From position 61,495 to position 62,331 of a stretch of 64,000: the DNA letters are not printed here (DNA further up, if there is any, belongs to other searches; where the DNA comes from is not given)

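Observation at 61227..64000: Compact, tightly coupled RM-like operon next to the ATP synthase genes, running off the window edge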

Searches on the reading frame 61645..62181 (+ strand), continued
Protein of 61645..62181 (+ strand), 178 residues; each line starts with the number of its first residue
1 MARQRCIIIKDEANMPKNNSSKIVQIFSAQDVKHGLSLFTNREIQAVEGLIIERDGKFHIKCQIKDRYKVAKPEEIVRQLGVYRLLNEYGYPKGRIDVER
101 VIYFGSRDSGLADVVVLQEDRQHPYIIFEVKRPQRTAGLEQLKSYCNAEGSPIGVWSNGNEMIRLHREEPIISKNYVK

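Call 56: search_protein_families(library=padloc, proteins=[L033:8330-9508:+, L002:4064-5065:+], max_evalue=0.001)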
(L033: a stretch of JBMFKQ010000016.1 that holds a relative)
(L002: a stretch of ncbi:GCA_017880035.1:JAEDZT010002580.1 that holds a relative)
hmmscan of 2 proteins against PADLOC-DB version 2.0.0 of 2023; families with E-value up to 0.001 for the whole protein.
L033:8330-9508:+ (392 aa): 64 families (the best 25 are shown)
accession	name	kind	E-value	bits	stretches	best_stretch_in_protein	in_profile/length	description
PDLC03353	MTase_II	-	1.8e-67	225.6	1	137-382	9-256/260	Type II methyltransferase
PDLC03350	MTase_II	-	4.2e-66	221.5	1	128-381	47-300/312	Type II methyltransferase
PDLC03299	MTase_II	-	1.8e-39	134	1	138-377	15-258/296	Type II methyltransferase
PDLC03371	MTase_II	-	1e-37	128.1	1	132-382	6-258/260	Type II methyltransferase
PDLC03387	MTase_II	-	5e-36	122.3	2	309-379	206-278/289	Type II methyltransferase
PDLC03259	MTase_II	-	1.9e-34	117.2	1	139-377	5-256/423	Type II methyltransferase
PDLC03216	MTase_II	-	3.1e-28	96.8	2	314-380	193-259/364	Type II methyltransferase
PDLC03295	MTase_II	-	7.9e-28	95.8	2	310-379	199-269/292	Type II methyltransferase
PDLC03246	MTase_II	-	2.1e-27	94.2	2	290-370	285-360/376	Type II methyltransferase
PDLC03260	MTase_II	-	3.5e-26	90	2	239-375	174-306/349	Type II methyltransferase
PDLC03738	oMTase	-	6e-25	85.7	2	314-380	203-269/376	orphan methyltransferase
PDLC03230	MTase_II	-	1.2e-24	85.2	1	130-373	28-279/360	Type II methyltransferase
PDLC03276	MTase_II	-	7.9e-24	82.7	2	111-247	116-259/404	Type II methyltransferase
PDLC03238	MTase_II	-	1.3e-23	81.7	1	137-383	123-370/428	Type II methyltransferase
PDLC03283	MTase_II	-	5e-23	79.9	1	138-380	5-275/352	Type II methyltransferase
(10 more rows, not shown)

L002:4064-5065:+ (333 aa): 11 families
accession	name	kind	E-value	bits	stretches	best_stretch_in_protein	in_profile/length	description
PDLC03287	MTase_II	-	7e-91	303.9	1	28-330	2-291/646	Type II methyltransferase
PDLC03257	MTase_II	-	6.2e-77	257.2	1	29-331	15-296/343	Type II methyltransferase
PDLC03298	MTase_II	-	8.9e-48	161.2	1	29-331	4-282/362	Type II methyltransferase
PDLC03720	oMTase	-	1.2e-40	138.2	1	30-331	7-281/326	orphan methyltransferase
PDLC03373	MTase_II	-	5.1e-38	129.3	1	26-325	8-280/339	Type II methyltransferase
PDLC03345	MTase_II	-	1.8e-37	126.9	1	30-329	26-348/581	Type II methyltransferase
PDLC03292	MTase_II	-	4.2e-30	102.6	2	151-325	179-350/722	Type II methyltransferase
PDLC03342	MTase_II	-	1.1e-23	81.9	1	27-327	25-325/383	Type II methyltransferase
PDLC03372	MTase_II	-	8.8e-17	59.8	1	150-325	34-200/259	Type II methyltransferase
PDLC03261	MTase_II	-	3.3e-13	46.8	2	11-96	296-379/643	Type II methyltransferase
PDLC03385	MTase_II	-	3.8e-12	44.2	1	227-325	197-286/336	Type II methyltransferase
